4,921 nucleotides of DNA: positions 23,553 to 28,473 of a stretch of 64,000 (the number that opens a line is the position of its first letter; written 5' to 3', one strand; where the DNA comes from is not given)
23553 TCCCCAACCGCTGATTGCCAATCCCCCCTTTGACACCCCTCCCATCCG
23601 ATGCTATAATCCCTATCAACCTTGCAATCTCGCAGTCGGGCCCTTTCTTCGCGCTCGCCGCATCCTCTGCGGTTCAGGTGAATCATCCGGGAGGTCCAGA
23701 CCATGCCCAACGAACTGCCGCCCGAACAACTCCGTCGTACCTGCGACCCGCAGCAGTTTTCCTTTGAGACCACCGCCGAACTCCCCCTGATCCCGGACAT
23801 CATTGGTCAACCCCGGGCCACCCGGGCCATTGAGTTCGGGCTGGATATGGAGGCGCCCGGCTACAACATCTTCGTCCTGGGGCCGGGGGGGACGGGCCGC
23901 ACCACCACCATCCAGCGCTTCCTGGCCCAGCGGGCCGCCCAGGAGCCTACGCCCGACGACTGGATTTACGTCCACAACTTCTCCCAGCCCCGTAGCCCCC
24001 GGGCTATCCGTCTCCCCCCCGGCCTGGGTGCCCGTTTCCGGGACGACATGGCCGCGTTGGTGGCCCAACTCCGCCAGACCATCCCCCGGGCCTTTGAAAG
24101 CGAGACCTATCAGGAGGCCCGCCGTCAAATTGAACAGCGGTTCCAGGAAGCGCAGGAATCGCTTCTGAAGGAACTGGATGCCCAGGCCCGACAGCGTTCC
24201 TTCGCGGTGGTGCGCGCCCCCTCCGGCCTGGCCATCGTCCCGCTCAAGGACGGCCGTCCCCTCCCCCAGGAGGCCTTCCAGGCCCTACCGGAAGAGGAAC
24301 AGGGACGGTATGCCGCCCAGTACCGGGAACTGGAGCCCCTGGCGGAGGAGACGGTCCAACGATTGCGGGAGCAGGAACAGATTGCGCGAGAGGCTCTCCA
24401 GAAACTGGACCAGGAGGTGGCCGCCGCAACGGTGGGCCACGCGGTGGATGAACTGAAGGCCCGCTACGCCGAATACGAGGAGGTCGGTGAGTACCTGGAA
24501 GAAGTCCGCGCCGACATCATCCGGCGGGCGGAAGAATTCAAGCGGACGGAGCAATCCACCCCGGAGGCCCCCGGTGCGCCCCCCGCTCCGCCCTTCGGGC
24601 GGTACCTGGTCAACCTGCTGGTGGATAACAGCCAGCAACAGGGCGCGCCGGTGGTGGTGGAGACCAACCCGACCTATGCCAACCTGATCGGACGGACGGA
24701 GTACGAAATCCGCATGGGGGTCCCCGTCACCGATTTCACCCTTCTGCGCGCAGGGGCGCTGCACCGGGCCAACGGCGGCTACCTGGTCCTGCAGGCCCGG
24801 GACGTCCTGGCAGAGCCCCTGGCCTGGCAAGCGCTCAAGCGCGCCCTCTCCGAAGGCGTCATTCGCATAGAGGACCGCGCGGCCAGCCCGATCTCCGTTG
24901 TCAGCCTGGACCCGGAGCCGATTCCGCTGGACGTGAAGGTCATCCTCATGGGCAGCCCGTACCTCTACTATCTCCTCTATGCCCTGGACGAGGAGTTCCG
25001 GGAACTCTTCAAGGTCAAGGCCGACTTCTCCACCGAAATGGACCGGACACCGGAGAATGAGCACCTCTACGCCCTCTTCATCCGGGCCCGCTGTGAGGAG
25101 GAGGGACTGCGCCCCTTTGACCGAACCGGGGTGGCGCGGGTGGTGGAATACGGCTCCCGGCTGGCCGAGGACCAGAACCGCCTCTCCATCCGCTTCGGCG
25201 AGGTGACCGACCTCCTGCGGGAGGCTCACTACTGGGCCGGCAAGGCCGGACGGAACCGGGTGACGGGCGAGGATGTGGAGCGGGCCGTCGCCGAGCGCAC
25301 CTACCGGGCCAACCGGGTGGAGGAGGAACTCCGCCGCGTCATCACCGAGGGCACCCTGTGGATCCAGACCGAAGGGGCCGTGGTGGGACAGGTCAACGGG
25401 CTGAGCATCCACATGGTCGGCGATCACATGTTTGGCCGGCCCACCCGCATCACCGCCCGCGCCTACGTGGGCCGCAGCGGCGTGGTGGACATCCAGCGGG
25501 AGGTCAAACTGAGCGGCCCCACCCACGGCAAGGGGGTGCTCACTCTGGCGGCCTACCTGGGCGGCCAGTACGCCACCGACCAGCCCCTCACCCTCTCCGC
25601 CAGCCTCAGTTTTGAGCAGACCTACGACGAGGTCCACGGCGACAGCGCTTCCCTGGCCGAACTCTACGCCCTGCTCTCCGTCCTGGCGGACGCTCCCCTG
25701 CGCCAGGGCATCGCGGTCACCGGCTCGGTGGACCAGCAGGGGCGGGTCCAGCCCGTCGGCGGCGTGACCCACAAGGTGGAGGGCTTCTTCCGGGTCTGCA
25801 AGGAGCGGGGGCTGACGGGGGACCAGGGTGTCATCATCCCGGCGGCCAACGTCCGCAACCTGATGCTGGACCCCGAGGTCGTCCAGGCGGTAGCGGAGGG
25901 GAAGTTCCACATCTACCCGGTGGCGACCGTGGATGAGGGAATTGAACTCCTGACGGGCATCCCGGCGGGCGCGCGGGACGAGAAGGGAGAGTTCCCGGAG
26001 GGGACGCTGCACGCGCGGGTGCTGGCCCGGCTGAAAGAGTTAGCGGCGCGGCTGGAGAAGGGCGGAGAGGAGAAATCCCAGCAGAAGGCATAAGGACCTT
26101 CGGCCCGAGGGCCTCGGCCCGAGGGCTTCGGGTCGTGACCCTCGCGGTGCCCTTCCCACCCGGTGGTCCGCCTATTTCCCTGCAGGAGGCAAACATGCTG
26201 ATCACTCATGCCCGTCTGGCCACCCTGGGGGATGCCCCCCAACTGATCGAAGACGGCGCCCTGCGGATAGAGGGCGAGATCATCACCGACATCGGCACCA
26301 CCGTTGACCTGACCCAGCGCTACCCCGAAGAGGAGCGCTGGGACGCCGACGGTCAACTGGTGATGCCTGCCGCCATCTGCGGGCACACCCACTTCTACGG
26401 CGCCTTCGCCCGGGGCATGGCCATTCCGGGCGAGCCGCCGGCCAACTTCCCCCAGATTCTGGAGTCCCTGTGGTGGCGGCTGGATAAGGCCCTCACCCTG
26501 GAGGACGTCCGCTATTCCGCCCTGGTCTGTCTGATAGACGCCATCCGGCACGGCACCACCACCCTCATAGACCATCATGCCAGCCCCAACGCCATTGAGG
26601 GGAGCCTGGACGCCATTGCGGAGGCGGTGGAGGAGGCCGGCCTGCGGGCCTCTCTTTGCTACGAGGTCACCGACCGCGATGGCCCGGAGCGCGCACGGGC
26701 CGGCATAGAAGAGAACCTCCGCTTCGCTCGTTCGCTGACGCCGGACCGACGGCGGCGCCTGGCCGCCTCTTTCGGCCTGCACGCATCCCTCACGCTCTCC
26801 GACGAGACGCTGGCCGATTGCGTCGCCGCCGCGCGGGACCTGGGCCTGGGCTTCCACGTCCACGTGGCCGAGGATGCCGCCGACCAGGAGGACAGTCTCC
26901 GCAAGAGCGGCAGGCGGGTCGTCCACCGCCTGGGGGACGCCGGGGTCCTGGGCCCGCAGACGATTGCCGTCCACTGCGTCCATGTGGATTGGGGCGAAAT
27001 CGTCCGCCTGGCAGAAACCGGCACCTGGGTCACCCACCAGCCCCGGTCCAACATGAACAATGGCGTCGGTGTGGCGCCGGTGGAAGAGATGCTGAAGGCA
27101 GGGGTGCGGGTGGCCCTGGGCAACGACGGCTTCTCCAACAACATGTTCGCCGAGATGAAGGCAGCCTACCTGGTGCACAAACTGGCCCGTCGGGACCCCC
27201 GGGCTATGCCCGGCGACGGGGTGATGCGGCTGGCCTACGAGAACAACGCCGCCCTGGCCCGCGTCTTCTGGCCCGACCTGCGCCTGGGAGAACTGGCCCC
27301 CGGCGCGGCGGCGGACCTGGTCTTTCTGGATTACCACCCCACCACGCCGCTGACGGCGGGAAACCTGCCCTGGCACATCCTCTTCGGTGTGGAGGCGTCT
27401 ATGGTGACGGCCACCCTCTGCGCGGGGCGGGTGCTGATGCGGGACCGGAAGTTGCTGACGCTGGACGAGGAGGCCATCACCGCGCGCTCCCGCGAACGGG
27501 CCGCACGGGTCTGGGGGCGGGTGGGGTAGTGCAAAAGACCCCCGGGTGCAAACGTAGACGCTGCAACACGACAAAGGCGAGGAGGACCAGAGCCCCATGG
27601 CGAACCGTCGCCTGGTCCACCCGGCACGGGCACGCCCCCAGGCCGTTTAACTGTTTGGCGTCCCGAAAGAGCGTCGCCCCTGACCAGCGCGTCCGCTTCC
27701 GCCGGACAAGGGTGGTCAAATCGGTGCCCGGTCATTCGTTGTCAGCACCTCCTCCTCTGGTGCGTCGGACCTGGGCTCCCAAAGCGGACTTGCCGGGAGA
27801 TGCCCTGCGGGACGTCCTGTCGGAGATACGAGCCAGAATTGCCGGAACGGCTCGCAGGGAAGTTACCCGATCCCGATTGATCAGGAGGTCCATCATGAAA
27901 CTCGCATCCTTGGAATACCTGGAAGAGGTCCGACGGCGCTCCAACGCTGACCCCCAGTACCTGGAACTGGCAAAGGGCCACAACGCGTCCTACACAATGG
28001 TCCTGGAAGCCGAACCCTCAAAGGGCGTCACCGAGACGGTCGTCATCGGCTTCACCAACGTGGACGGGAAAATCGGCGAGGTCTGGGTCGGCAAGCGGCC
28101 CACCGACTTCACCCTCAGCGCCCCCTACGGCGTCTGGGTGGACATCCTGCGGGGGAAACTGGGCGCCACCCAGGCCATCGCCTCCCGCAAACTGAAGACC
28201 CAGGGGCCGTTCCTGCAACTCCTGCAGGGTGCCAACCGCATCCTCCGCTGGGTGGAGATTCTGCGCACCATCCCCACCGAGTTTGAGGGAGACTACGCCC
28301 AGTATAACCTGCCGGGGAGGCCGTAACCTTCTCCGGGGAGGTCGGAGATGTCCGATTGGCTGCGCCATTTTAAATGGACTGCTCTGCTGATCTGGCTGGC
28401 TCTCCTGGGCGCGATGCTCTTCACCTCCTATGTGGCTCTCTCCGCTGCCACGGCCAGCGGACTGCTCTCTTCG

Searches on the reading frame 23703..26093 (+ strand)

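Call 61: search_protein_families(library=pfam, max_evalue=0.00001, proteins=[window:23703-26093:+])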
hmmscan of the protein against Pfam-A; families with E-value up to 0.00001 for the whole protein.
window:23703-26093:+ (796 aa): 4 families
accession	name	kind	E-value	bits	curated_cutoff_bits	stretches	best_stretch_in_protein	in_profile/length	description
PF13654.12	AAA_32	-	1.4e-53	180.9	21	1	313-442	1-132/133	LonB-like, AAA domain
PF20436.4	LonB_AAA-LID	-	2.2e-28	98.5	22.4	1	471-535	1-65/65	Archaeal LonB, AAA+ ATPase LID domain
PF20437.3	LonC_helical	-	1.2e-16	60.9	24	1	86-119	1-34/34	Lon-like LonC helical domain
PF05362.19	Lon_C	-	1.8e-09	37.9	21.1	1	646-748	109-200/205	Lon protease (S16) C-terminal proteolytic domain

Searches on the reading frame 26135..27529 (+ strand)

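Call 61: search_protein_families(library=pfam, max_evalue=0.00001, proteins=[window:26135-27529:+])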
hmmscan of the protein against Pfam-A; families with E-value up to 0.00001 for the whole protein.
window:26135-27529:+ (464 aa): 2 families
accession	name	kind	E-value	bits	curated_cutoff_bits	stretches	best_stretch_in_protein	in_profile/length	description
PF01979.26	Amidohydro_1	-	6.7e-46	157.5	25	1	75-433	1-344/345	Amidohydrolase family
PF07969.17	Amidohydro_3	-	5.1e-13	49.7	29.7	1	216-404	254-450/472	Amidohydrolase family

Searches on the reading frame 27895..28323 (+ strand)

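Call 28: search_protein_families(library=pfam, max_evalue=0.1, proteins=[window:27895-28323:+])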
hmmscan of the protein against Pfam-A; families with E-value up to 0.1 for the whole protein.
seq(143 aa): 1 family
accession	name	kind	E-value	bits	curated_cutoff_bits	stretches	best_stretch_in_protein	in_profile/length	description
PF02036.22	SCP2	-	1e-09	39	21.3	1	10-105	2-89/101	SCP-2 sterol transfer family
